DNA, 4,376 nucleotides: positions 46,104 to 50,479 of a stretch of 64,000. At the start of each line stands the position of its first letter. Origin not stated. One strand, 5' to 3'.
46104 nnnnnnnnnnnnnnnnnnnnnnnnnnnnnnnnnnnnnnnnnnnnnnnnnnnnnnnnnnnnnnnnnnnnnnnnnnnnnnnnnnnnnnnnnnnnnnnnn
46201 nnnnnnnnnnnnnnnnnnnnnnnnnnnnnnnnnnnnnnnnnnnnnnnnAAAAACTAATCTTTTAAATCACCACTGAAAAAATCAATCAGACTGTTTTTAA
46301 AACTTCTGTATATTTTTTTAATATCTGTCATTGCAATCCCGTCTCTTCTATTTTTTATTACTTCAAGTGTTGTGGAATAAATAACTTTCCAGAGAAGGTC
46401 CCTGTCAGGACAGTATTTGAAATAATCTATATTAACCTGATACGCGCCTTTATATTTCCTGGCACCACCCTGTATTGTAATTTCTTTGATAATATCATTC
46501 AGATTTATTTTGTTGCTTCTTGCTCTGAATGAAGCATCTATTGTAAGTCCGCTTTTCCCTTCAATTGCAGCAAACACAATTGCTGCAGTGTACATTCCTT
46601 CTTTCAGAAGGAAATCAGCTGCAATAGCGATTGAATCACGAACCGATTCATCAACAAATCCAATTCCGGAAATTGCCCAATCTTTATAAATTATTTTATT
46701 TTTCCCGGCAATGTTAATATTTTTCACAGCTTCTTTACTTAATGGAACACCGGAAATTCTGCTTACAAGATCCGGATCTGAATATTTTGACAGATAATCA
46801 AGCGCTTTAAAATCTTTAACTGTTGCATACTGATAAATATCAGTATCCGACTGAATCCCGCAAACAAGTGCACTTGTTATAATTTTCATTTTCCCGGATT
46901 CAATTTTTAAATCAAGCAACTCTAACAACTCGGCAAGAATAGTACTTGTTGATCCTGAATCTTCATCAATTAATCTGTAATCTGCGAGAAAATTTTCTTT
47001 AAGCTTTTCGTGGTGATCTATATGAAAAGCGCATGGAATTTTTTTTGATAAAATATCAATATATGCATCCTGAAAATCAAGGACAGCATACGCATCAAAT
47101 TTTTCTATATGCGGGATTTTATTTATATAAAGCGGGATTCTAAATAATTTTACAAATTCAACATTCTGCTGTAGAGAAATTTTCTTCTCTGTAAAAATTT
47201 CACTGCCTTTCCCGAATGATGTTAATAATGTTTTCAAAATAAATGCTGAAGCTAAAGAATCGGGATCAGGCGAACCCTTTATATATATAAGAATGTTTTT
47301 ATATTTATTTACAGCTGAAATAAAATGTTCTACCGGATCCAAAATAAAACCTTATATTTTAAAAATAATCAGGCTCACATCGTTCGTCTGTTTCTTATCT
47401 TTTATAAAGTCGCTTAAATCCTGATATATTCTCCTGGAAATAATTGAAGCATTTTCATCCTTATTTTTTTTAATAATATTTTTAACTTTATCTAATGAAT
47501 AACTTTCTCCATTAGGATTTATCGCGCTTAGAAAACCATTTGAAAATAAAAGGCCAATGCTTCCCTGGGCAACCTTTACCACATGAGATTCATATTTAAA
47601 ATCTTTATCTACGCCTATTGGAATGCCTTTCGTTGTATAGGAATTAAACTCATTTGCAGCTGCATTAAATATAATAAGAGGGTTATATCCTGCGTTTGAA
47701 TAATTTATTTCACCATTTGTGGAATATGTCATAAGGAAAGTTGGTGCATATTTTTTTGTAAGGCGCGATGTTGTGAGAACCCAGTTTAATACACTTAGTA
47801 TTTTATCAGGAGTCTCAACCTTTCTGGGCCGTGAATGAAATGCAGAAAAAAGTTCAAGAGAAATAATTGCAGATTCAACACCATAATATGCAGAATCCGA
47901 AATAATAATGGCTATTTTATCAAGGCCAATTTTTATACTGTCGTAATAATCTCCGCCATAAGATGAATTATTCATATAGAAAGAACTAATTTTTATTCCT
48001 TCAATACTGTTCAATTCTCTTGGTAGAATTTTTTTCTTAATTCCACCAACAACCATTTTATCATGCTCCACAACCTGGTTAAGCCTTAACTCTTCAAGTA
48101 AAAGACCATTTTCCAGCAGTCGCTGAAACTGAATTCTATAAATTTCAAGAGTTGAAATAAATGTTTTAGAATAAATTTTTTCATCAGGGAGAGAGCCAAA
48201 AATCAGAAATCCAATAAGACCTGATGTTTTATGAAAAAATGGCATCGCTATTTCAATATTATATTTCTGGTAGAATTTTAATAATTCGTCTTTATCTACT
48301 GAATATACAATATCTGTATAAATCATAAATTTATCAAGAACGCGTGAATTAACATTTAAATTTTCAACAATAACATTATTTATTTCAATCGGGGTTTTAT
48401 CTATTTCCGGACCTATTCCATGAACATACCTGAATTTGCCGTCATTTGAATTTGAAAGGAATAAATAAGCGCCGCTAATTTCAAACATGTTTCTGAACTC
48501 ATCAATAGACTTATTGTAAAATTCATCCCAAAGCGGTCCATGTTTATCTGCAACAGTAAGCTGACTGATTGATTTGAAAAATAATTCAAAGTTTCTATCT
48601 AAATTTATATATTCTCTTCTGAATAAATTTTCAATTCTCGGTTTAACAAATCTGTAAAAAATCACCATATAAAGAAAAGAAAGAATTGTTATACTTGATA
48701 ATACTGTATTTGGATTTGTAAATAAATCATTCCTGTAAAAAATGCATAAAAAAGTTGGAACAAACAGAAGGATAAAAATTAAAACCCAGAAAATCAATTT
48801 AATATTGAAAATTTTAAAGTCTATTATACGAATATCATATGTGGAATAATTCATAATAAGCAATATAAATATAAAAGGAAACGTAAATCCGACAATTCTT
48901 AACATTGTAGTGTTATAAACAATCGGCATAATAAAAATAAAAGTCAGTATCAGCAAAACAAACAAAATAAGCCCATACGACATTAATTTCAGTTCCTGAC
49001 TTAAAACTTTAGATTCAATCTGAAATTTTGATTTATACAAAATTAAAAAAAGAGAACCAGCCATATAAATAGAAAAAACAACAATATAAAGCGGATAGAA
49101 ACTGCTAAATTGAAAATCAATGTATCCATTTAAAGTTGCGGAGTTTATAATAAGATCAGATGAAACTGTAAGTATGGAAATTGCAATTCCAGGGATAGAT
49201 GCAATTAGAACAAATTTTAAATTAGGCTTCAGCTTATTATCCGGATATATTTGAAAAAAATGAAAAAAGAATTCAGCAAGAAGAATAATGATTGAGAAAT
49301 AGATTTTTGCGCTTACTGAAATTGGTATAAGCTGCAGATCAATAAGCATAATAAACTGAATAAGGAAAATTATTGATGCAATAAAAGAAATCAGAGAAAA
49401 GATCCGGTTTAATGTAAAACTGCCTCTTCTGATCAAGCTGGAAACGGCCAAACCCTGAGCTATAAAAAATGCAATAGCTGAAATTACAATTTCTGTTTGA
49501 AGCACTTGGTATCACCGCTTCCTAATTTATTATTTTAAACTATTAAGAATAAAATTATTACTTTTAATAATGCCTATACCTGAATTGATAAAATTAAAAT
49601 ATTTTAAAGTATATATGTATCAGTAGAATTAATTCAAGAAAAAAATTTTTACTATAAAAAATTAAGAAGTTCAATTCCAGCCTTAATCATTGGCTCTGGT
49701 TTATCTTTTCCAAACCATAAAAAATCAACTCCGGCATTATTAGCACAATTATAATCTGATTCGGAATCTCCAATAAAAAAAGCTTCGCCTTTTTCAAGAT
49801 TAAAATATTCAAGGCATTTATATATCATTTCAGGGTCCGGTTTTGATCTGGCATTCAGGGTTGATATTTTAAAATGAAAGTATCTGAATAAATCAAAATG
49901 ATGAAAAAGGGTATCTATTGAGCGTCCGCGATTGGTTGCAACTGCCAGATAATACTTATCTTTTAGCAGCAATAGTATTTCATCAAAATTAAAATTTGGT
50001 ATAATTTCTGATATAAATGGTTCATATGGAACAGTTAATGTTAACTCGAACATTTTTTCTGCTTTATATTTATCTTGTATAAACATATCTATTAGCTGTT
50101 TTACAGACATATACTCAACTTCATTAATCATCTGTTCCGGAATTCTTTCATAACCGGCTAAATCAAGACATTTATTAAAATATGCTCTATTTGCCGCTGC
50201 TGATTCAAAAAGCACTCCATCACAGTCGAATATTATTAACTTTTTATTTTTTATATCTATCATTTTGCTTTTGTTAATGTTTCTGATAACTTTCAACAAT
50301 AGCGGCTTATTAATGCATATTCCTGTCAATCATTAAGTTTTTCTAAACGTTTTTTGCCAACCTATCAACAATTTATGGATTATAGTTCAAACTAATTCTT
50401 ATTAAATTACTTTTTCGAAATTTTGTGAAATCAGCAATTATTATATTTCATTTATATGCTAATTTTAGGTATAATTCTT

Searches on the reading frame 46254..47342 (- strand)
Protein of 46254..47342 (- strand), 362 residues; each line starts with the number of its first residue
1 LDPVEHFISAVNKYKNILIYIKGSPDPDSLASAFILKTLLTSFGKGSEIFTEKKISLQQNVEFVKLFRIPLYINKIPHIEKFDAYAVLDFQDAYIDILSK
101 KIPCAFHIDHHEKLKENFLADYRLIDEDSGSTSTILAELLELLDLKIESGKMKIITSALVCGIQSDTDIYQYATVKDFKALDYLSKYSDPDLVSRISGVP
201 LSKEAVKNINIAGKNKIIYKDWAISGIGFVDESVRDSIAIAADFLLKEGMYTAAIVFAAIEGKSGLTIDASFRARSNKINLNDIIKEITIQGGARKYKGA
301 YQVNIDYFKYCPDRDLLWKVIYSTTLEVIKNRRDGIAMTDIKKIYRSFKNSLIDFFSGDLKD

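Call 26: search_protein_families(library=pfam, proteins=[window:46254-47342:-], max_evalue=0.0001)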
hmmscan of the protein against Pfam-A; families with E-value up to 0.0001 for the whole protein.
window:46254-47342:- (362 aa): 1 family
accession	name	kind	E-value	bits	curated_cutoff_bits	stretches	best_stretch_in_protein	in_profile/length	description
PF01368.27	DHH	-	2.1e-09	38.2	28.1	1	16-163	1-125/125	DHH family, N-terminal domain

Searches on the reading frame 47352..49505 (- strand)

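Call 26: search_protein_families(library=pfam, proteins=[window:47352-49505:-], max_evalue=0.0001)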
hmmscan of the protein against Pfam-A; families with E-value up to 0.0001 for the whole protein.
window:47352-49505:- (717 aa): 1 family
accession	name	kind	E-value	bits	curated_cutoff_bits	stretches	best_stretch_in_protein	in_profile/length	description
PF07228.17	SpoIIE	-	4.8e-24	85.8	25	1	530-716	4-190/192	Stage II sporulation protein E (SpoIIE)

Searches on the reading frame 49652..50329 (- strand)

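Call 78: search_protein_families(library=pfam, proteins=[window:49652-50329:-], max_evalue=0.001)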
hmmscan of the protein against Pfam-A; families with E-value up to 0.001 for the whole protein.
window:49652-50329:- (225 aa): 3 families
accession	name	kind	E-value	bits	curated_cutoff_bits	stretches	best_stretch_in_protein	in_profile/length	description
PF13419.12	HAD_2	-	3.7e-23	83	23.8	1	32-205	1-177/178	Haloacid dehalogenase-like hydrolase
PF00702.32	Hydrolase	-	8.5e-14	52.8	26.4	1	30-200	2-191/191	haloacid dehalogenase-like hydrolase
PF13242.12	Hydrolase_like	-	2.4e-07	31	22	1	162-206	3-48/75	HAD-hyrolase-like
